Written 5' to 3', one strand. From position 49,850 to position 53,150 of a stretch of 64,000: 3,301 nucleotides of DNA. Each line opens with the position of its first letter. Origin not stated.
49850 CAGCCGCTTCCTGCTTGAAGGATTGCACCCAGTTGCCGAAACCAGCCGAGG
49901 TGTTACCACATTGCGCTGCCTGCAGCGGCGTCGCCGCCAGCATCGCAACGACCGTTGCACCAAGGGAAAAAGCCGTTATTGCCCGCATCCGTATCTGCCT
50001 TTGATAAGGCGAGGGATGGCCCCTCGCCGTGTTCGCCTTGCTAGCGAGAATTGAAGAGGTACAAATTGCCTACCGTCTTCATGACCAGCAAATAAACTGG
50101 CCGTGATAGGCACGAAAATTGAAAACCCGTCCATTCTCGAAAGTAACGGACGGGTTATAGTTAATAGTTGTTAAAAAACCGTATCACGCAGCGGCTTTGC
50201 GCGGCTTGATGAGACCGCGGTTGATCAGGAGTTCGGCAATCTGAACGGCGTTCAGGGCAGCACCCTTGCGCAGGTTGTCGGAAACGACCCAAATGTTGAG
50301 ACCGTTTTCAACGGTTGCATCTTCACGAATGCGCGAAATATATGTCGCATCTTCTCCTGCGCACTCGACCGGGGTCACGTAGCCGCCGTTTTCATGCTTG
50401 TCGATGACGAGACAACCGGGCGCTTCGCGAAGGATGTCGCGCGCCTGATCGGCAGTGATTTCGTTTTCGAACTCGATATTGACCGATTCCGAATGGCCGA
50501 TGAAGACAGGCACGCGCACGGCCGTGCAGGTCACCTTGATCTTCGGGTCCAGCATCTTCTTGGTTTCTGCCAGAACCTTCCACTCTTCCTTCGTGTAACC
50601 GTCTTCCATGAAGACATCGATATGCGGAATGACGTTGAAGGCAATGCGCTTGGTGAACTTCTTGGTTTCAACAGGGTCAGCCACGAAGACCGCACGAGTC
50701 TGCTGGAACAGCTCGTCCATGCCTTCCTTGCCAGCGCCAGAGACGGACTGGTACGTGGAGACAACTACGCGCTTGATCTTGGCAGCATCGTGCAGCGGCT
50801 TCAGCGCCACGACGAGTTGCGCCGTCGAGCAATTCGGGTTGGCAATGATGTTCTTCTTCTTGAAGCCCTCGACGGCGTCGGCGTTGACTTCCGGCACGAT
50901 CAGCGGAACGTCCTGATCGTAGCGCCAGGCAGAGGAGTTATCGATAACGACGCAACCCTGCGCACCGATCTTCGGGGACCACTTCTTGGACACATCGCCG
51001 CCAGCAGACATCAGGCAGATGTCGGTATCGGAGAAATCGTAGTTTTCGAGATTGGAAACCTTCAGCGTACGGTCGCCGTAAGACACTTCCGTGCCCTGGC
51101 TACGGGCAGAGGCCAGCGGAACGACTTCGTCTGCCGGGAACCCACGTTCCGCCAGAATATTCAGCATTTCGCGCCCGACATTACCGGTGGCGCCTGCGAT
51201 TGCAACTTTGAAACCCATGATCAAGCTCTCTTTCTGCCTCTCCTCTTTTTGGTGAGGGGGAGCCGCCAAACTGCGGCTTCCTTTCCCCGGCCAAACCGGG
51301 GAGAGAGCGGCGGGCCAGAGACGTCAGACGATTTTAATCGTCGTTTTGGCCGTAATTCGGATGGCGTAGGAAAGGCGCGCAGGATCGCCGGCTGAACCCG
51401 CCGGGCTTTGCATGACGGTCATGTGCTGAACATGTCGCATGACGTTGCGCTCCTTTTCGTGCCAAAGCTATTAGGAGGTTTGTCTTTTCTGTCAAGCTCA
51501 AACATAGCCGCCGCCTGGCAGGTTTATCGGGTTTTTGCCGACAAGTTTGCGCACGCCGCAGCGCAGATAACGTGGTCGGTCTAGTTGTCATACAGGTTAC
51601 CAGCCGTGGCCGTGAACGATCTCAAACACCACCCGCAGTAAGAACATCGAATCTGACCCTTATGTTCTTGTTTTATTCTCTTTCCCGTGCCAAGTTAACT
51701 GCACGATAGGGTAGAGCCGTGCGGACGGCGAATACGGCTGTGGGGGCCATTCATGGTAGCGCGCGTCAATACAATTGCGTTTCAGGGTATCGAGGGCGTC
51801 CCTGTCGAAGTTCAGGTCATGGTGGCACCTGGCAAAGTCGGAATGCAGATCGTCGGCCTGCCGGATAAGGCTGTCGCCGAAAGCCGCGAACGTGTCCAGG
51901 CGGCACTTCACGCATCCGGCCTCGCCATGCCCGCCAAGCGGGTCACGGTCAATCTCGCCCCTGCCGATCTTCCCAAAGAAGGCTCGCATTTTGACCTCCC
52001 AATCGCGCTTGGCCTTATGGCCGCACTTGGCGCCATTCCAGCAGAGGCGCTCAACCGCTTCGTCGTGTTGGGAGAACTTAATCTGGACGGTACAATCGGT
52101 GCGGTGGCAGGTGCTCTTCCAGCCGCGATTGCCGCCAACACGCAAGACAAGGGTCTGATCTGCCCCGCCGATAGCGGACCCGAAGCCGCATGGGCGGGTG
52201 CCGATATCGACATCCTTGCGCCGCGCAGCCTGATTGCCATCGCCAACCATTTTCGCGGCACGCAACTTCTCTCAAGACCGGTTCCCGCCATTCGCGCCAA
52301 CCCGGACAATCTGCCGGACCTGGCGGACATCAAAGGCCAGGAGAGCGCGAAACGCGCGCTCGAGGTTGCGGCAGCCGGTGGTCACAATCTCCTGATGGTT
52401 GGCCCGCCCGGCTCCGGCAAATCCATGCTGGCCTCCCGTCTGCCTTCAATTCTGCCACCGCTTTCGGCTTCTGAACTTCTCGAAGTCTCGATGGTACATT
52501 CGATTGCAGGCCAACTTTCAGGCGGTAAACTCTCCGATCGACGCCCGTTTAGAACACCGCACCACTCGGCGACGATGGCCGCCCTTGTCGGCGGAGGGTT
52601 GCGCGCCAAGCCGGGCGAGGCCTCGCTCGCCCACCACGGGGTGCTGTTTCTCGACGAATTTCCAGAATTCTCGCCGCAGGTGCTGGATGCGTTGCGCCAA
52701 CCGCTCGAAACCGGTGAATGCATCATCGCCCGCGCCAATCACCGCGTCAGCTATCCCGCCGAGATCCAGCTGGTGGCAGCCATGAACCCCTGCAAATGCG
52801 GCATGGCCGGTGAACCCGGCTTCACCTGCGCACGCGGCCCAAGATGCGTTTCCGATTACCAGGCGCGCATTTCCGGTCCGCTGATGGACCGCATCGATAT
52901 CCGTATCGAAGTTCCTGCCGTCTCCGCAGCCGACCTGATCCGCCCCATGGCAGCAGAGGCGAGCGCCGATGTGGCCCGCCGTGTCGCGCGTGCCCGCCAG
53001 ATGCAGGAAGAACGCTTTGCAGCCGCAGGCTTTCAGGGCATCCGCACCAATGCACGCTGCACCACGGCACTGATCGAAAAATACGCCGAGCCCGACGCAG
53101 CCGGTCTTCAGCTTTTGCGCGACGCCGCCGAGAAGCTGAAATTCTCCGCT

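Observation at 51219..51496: Hidden leader peptide and attenuator-like RNA upstream of asd, reading aspartate-family amino acids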

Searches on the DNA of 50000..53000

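Call 3: search_rna_families(source=window, start=50000, end=53000, threshold=evalue, max_evalue=10, show_alignments=3)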
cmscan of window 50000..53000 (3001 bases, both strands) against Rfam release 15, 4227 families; matches with E-value up to 10: 4.
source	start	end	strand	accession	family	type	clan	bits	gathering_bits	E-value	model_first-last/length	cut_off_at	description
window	51232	51321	+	RF03448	mir-6131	Gene; miRNA;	-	20.2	66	1.3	1-105/105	no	mir-6131 microRNA precursor family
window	50236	50258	-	RF01843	neisseria_FSE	Cis-reg; frameshift_element;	-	17.8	50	2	1-40/40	no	neiserria ribosomal frameshift element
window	51254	51295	+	RF02802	PyrR204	Gene; snRNA; snoRNA; HACA-box;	-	16.2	71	8.5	1-57/57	no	Pyrobaculum sRNA 204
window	52120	52139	-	RF03139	S4-Bacteroidia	Cis-reg; leader;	CL00119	15.5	34.7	7.1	1-34/34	no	S4-Bacteroidia ribosomal protein leader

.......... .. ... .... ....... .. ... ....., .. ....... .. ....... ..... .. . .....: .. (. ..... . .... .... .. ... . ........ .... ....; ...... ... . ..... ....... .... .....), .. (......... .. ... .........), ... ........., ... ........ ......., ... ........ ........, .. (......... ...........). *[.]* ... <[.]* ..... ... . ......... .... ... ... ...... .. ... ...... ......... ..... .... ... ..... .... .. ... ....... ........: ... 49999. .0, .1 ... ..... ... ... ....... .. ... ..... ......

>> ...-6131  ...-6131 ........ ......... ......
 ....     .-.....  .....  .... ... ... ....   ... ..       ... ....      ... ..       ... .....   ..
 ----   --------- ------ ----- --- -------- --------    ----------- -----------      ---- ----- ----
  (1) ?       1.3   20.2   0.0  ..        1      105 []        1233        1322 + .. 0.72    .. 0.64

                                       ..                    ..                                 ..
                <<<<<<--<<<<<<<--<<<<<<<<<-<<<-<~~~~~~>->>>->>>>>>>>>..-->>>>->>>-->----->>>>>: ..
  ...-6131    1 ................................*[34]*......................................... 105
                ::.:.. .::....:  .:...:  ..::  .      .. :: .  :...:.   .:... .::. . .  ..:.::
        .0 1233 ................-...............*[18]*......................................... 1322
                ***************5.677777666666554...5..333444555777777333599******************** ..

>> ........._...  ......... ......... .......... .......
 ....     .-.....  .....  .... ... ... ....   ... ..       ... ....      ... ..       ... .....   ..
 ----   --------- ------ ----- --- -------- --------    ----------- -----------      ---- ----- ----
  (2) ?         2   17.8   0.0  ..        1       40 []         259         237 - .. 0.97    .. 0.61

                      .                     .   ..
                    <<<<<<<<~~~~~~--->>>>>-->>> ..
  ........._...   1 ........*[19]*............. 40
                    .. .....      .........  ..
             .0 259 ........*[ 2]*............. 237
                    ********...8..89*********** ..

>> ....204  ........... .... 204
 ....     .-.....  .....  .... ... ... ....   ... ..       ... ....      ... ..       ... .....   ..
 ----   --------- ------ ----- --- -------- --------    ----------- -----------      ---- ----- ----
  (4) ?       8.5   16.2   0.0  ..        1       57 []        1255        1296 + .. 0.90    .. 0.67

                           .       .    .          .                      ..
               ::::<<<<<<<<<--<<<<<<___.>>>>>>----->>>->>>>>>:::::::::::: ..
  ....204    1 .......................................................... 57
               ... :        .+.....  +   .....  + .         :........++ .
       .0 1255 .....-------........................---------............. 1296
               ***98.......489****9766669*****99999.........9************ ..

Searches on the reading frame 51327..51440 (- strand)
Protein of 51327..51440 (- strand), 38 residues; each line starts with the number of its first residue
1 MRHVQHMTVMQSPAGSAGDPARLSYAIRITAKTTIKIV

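Call 72: list_cluster_members(proteins=[window:51327-51440:-])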
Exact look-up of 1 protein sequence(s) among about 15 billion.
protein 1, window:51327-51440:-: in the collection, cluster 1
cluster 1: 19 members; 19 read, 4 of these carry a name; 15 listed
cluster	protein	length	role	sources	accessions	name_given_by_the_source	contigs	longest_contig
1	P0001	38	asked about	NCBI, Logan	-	-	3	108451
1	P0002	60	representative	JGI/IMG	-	-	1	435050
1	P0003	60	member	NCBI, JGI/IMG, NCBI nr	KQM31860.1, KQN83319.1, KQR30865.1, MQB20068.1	hypothetical protein DXT90_05415 [Agrobacterium tumefaciens] | hypothetical protein | hypothetical protein ASE62_13535 [Rhizobium sp. Leaf202]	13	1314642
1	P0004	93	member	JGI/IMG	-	hypothetical protein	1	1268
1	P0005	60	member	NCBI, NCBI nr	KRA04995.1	hypothetical protein ASD74_00270 [Rhizobium sp. Root564]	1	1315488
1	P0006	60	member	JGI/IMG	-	hypothetical protein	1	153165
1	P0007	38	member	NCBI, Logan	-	-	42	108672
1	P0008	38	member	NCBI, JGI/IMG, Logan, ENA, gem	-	-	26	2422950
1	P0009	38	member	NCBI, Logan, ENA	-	-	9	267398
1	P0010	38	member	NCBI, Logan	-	-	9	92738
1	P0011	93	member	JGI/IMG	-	-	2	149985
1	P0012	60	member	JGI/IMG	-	-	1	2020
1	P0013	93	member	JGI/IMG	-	-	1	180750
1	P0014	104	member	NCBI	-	-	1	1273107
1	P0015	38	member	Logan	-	-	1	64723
